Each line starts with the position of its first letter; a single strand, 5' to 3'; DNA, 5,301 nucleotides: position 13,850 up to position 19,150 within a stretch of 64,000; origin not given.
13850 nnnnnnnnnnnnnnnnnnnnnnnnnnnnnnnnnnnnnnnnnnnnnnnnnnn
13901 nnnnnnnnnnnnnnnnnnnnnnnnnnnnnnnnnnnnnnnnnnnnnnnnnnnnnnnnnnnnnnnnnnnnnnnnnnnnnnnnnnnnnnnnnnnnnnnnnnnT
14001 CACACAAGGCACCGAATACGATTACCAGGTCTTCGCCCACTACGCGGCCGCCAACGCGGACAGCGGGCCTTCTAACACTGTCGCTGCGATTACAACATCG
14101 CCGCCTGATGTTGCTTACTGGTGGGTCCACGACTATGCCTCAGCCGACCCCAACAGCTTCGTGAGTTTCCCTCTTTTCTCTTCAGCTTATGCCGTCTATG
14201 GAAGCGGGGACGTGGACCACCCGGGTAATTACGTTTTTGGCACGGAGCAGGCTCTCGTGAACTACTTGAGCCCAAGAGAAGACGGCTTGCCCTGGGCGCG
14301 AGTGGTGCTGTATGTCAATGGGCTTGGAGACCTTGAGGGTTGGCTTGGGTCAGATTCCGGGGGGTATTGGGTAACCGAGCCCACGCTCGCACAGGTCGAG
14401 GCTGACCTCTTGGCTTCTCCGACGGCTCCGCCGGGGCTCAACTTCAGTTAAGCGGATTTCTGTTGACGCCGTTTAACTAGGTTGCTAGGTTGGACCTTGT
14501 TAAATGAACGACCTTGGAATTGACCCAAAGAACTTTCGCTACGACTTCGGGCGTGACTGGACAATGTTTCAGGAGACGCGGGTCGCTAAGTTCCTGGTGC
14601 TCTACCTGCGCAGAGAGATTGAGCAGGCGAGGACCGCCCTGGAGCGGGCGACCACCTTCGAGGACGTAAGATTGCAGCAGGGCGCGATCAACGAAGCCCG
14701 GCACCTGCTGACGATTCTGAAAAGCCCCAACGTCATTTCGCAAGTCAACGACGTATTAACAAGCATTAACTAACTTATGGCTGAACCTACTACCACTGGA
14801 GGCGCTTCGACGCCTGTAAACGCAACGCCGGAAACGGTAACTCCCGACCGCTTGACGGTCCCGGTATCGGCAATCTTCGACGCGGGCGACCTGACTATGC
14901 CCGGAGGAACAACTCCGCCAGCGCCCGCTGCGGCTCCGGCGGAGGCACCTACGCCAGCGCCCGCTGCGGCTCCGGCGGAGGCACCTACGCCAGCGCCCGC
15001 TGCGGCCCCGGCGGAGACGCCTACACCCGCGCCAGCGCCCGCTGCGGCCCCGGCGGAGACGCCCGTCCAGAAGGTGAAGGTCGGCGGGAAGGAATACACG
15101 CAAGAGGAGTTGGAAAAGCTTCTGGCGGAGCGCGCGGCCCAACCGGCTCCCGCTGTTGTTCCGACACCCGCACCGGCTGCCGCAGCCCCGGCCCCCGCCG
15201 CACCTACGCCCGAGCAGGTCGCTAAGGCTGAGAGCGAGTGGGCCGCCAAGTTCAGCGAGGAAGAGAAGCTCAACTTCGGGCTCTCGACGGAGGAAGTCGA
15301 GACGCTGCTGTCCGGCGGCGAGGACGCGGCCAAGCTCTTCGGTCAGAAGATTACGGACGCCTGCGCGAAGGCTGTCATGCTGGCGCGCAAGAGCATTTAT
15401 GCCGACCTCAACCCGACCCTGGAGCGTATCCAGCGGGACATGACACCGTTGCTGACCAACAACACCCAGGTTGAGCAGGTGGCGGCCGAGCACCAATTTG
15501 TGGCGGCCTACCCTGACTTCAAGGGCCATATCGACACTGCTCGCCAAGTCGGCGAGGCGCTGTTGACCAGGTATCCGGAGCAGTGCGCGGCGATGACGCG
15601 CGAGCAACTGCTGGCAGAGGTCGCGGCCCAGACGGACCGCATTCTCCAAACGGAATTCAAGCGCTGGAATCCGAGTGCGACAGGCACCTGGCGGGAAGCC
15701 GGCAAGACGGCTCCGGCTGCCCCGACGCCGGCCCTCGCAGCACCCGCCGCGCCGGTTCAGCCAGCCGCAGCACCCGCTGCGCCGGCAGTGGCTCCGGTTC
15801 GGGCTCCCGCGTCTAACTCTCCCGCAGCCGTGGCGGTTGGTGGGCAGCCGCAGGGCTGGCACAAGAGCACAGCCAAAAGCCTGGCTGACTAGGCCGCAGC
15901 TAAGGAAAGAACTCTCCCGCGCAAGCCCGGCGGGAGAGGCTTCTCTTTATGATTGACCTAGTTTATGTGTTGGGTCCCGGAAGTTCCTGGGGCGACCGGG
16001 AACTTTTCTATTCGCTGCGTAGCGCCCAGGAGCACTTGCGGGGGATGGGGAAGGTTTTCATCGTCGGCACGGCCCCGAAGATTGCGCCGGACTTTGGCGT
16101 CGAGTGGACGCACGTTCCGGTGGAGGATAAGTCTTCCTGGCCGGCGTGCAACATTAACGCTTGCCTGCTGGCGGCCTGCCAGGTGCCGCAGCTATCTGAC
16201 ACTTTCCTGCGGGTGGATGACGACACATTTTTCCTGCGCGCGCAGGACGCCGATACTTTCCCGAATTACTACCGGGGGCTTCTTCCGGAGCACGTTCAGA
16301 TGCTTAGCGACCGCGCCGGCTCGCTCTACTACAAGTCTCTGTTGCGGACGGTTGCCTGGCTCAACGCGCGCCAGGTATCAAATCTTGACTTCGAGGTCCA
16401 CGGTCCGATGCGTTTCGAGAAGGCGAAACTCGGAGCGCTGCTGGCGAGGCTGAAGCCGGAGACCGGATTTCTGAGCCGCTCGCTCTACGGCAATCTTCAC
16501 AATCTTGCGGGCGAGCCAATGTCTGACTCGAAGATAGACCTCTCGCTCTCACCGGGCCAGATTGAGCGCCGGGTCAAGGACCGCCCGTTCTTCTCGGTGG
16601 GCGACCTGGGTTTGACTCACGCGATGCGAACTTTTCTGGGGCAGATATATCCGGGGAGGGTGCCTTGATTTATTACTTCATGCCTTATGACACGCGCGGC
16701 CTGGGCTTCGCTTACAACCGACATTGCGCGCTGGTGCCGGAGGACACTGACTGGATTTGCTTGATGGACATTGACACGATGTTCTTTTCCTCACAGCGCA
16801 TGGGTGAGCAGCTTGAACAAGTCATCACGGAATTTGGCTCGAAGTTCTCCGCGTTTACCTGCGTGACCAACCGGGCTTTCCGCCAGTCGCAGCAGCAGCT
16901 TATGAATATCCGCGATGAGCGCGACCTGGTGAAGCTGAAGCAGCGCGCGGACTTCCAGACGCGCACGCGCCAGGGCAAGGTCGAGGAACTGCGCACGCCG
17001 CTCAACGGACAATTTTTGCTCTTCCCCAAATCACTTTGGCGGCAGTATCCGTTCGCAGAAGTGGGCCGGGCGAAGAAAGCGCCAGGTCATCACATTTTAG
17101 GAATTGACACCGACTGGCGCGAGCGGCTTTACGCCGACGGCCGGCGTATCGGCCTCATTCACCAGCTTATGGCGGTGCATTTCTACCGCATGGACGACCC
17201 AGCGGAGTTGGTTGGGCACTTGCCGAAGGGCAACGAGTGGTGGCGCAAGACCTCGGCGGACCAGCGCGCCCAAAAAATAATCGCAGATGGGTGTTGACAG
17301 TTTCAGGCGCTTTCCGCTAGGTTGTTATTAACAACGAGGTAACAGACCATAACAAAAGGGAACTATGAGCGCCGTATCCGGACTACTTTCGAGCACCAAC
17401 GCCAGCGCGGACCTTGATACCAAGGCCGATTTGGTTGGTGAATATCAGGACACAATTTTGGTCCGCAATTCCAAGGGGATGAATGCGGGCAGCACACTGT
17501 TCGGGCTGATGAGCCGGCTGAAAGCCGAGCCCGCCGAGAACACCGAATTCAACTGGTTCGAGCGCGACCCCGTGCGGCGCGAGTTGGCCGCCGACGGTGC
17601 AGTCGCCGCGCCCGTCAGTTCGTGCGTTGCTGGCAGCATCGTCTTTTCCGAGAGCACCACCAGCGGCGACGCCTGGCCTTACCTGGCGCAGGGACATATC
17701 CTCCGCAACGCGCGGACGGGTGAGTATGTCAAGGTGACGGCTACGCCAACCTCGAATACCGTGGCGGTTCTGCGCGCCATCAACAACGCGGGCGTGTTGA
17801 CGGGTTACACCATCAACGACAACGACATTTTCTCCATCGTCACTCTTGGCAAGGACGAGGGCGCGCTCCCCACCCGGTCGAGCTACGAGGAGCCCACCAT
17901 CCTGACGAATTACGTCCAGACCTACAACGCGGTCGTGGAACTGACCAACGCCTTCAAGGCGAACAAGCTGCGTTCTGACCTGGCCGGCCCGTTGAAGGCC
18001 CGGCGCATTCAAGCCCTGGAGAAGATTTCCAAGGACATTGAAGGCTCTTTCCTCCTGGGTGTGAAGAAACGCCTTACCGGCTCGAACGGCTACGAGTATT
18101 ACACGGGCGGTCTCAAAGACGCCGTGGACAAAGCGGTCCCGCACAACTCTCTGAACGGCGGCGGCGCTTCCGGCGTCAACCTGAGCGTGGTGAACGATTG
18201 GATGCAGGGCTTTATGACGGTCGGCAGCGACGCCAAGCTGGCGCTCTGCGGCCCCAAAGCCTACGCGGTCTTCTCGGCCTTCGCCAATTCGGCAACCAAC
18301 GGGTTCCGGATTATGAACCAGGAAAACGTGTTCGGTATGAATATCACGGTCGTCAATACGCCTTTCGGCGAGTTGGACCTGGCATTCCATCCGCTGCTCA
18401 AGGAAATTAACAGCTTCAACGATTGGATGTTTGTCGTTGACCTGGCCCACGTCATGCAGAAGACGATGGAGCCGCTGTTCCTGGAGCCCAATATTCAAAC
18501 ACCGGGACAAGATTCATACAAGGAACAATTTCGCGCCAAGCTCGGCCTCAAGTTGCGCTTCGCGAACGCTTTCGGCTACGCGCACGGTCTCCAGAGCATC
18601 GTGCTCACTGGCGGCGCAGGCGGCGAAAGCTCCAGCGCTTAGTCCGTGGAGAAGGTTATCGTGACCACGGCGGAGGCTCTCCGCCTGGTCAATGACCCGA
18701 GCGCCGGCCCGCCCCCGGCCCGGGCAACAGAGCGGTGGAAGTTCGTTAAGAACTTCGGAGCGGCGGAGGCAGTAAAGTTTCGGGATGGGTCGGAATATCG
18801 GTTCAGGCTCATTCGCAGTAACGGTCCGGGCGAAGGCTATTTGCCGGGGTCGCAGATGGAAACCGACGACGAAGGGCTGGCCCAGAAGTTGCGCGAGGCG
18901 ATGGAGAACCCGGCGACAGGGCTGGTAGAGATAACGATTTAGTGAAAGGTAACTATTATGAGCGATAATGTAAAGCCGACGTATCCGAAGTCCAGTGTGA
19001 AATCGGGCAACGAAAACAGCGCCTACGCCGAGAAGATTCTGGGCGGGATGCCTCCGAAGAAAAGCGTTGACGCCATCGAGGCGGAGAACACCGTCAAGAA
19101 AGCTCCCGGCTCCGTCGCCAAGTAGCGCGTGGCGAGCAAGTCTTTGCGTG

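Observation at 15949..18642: Stealth-like sugar-phosphate transferase and GT-A glycosyltransferase inserted between scaffold and major capsid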

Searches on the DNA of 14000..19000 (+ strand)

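Call 5: search_dna_similar(query=window:14000-19000:+, collection=phages, mode=near, max_rows=20)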
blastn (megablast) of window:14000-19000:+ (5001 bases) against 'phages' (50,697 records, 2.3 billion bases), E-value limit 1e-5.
No match.

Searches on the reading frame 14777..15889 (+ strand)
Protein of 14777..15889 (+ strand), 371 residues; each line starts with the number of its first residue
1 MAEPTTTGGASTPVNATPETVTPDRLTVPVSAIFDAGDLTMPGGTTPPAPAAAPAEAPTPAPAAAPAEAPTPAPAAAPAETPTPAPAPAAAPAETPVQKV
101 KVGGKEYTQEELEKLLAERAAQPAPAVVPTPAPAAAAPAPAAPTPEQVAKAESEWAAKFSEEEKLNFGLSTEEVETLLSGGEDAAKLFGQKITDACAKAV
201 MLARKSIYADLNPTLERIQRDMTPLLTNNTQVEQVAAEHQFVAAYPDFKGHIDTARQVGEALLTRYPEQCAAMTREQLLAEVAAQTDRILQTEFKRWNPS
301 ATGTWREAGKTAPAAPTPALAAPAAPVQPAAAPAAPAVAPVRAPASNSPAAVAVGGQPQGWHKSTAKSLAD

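Call 3: search_protein_families(library=pfam, proteins=[window:14777-15889:+], max_evalue=1)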
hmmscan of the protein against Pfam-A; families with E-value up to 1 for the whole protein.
window:14777-15889:+ (371 aa): 0 families

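Call 4: search_protein_families(library=phrogs, proteins=[window:14777-15889:+], max_evalue=0.01)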
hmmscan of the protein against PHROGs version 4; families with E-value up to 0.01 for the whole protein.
window:14777-15889:+ (371 aa): 0 families

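Call 70: search_protein_families(library=ncbifam, proteins=[window:14777-15889:+], max_evalue=0.1)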
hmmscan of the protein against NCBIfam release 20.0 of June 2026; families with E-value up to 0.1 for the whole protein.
window:14777-15889:+ (371 aa): 0 families
